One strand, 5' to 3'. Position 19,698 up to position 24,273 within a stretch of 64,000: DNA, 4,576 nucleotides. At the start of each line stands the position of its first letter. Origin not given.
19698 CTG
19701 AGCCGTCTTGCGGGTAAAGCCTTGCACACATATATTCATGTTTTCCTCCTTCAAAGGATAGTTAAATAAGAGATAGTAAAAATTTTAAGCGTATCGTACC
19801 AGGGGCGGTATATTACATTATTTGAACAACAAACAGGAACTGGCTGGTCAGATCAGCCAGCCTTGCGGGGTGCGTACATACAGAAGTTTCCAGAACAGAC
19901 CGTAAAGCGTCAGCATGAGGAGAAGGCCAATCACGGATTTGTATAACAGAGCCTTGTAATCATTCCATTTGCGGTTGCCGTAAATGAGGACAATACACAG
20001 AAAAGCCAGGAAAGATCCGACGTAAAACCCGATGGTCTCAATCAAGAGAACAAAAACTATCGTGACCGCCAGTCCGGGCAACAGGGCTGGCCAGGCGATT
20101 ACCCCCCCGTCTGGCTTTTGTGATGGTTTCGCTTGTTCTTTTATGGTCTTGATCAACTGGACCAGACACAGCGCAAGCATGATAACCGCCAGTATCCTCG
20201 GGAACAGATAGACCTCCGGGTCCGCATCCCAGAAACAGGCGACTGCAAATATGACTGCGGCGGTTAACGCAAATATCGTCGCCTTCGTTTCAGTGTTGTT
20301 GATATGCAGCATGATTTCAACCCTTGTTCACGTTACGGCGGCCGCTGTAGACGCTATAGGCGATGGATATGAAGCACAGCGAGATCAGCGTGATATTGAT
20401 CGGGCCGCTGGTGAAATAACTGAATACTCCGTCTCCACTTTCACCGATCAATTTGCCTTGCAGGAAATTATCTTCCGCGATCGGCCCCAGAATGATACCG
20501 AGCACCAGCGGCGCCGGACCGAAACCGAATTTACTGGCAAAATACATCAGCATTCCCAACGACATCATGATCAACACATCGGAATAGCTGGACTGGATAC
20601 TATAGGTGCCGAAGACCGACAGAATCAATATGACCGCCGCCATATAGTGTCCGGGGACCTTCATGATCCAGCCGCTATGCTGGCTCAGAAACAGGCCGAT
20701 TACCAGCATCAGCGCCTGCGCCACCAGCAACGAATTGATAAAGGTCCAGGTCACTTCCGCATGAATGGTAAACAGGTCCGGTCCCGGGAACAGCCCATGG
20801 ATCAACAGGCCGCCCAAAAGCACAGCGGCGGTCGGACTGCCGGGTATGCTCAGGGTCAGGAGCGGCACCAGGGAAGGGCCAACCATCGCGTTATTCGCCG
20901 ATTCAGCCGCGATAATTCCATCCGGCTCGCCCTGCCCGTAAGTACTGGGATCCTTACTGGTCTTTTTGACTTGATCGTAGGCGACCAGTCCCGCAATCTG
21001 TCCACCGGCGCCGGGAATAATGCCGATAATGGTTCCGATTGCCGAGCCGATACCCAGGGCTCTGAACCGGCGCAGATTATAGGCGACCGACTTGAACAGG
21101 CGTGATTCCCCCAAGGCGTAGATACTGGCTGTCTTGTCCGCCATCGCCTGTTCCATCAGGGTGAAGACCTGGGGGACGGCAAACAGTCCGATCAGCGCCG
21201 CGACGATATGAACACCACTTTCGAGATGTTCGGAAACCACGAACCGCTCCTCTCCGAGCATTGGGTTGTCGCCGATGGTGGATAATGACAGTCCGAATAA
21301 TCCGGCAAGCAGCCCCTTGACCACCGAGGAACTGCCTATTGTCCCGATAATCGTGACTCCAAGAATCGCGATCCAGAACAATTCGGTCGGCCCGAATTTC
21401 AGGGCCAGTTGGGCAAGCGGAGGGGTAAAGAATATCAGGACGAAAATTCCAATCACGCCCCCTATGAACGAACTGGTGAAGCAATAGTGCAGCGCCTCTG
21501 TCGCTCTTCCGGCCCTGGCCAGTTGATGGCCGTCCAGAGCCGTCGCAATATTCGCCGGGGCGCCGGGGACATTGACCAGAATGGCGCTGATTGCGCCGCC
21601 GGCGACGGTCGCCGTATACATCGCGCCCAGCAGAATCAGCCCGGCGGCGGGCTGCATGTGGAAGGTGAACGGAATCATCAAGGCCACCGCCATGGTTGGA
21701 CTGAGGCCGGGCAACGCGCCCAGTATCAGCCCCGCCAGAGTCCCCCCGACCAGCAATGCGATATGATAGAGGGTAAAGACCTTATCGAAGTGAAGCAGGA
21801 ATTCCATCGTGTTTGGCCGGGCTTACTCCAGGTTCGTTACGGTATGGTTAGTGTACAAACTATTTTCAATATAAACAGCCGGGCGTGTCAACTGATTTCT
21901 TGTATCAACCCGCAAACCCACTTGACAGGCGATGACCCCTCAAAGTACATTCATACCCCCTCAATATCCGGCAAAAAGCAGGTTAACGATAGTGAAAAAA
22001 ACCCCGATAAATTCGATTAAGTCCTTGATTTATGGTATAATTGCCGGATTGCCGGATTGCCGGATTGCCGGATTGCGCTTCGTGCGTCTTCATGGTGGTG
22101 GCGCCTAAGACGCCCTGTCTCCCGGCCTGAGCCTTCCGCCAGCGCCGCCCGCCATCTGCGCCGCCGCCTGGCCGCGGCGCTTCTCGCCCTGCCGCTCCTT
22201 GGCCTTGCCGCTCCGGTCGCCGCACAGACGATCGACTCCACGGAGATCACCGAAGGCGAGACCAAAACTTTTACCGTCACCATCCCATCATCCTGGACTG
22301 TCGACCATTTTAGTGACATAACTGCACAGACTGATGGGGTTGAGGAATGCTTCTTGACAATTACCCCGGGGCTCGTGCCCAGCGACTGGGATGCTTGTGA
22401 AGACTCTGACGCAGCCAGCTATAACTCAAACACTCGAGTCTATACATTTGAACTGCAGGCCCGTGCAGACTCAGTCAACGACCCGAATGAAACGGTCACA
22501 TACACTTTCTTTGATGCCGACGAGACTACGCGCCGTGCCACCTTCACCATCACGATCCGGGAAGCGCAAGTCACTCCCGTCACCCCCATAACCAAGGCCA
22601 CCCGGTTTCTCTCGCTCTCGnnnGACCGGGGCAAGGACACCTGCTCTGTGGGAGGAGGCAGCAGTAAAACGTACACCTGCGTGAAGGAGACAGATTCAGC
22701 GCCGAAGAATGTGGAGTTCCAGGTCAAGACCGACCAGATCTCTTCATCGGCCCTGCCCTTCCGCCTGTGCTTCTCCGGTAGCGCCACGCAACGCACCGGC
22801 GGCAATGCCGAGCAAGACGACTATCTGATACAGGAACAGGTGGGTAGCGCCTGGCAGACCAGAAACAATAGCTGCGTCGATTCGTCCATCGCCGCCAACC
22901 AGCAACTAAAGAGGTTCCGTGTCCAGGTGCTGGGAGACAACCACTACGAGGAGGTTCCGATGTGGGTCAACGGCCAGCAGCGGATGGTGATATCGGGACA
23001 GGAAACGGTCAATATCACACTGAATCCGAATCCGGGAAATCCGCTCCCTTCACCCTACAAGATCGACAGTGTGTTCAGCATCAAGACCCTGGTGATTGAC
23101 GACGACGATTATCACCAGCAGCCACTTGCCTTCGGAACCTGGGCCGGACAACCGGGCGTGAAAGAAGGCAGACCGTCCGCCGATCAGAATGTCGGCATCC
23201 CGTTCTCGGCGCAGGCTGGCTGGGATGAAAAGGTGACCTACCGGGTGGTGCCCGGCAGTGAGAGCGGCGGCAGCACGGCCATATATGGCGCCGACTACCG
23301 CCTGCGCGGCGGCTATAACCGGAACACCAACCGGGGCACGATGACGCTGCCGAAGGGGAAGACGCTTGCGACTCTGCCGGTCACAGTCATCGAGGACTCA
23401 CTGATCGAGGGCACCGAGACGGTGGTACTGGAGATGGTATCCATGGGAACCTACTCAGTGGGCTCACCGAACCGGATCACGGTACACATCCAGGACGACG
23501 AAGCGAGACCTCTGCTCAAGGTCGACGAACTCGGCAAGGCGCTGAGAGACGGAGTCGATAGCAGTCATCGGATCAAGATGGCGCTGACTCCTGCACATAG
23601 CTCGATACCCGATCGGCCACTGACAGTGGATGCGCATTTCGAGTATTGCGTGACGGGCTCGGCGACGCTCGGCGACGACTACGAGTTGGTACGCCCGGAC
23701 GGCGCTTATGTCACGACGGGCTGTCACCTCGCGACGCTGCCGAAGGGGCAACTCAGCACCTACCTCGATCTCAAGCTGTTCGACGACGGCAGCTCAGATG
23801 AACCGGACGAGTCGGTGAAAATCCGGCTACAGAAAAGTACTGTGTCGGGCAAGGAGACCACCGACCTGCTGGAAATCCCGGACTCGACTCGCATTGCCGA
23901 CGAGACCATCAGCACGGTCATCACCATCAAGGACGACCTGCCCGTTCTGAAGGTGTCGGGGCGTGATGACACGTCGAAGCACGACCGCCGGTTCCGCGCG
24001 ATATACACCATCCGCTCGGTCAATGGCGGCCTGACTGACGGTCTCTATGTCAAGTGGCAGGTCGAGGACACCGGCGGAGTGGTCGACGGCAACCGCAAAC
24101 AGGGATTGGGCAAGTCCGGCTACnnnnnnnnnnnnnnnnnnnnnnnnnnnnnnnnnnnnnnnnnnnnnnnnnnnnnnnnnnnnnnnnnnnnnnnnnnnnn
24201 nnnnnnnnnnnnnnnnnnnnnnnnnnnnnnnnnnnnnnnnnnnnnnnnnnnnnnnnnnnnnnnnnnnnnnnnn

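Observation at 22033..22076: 8-bp tandem repeat (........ x4.6) fused to an extended -10 box and containing the only start codon of the giant autotransporter gene: candidate contingency (phase-variation) locus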

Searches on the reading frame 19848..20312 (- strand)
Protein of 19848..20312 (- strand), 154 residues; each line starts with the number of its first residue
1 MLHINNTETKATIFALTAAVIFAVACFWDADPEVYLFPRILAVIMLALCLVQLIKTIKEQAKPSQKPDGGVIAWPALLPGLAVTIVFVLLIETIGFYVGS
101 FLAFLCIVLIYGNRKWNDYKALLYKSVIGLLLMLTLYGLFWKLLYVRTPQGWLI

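Call 9: search_protein_families(library=pfam, proteins=[window:19848-20312:-])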
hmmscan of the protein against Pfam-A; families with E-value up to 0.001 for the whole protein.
window:19848-20312:- (154 aa): 1 family
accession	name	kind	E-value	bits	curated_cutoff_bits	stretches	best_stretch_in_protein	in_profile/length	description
PF07331.16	TctB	-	9.4e-14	52.2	29.1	1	15-149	4-137/137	Tripartite tricarboxylate transporter TctB family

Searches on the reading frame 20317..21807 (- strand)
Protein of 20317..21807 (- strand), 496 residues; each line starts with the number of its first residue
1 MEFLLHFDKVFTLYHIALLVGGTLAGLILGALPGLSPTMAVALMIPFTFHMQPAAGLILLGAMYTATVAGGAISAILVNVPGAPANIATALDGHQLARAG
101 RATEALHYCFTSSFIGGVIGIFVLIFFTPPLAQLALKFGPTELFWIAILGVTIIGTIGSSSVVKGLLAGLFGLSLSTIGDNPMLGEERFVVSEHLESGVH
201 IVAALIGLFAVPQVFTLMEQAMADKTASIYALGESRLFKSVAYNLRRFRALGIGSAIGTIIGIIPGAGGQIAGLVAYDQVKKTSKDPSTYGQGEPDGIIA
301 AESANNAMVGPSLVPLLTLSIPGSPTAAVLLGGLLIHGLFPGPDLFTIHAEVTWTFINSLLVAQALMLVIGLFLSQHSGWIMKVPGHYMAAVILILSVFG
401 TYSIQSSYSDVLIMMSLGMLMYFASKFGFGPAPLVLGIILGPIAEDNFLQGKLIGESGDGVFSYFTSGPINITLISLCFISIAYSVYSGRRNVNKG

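Call 9: search_protein_families(library=pfam, proteins=[window:20317-21807:-])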
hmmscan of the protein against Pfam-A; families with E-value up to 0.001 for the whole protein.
window:20317-21807:- (496 aa): 1 family
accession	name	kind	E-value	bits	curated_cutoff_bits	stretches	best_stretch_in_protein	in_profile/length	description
PF01970.21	TctA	-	3.8e-129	431.5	28.9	1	17-436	2-423/423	Tripartite tricarboxylate transporter TctA family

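Call 10: find_encoding_contigs(protein=window:20317-21807:-, flank=6000, max_places=10)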
Protein window:20317-21807:- (496 aa): no gene with exactly this product is on record in the collection.

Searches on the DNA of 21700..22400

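Call 53: search_rna_families(source=window, start=21700, end=22400, threshold=evalue, max_evalue=1)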
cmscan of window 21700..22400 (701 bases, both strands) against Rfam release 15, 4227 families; matches with E-value up to 1: 0.
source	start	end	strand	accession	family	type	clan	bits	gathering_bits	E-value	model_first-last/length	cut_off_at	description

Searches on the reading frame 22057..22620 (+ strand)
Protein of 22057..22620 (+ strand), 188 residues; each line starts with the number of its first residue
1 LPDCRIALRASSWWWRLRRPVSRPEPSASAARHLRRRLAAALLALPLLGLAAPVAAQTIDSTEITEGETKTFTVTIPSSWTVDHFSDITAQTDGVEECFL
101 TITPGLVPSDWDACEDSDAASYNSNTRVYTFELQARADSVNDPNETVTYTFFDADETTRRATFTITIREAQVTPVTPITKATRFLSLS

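Call 60: find_homologous_proteins(query=window:22057-22620:+, max_evalue=0.001)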
Query window:22057-22620:+ (188 aa): 3 proteins with E <= 0.001 among 2175 candidates.
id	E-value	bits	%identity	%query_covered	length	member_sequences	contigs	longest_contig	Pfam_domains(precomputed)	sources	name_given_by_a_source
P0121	4.2e-26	110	43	86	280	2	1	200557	-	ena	-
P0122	1.5e-24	105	53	65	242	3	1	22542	-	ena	-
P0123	2.9e-16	78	48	58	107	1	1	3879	-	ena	-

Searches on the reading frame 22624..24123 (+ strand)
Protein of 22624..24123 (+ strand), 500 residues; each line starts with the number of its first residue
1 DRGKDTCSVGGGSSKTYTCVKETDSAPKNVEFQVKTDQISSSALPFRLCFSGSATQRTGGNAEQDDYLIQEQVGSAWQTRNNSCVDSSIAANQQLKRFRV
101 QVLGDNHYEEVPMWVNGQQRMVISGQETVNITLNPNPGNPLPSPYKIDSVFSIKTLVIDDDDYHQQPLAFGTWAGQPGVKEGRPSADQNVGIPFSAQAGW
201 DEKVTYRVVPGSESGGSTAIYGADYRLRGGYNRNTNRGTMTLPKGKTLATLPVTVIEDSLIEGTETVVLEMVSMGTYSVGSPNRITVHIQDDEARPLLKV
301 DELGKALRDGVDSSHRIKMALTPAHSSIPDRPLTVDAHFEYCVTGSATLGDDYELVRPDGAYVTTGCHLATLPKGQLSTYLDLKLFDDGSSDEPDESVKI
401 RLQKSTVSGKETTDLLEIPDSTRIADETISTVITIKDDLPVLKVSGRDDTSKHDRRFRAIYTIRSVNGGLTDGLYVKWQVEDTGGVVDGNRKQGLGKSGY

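Call 36: find_related_loci(query=window:22624-24123:+, collection=metagenome_contigs, flank=4000)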
Query window:22624-24123:+ (500 aa) in metagenome_contigs; peptide patterns used: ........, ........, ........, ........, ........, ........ (x = any residue, [..] = any of these).
46 stretches matched a pattern, but none encodes a relative of the query by tblastn (E <= 1e-3).
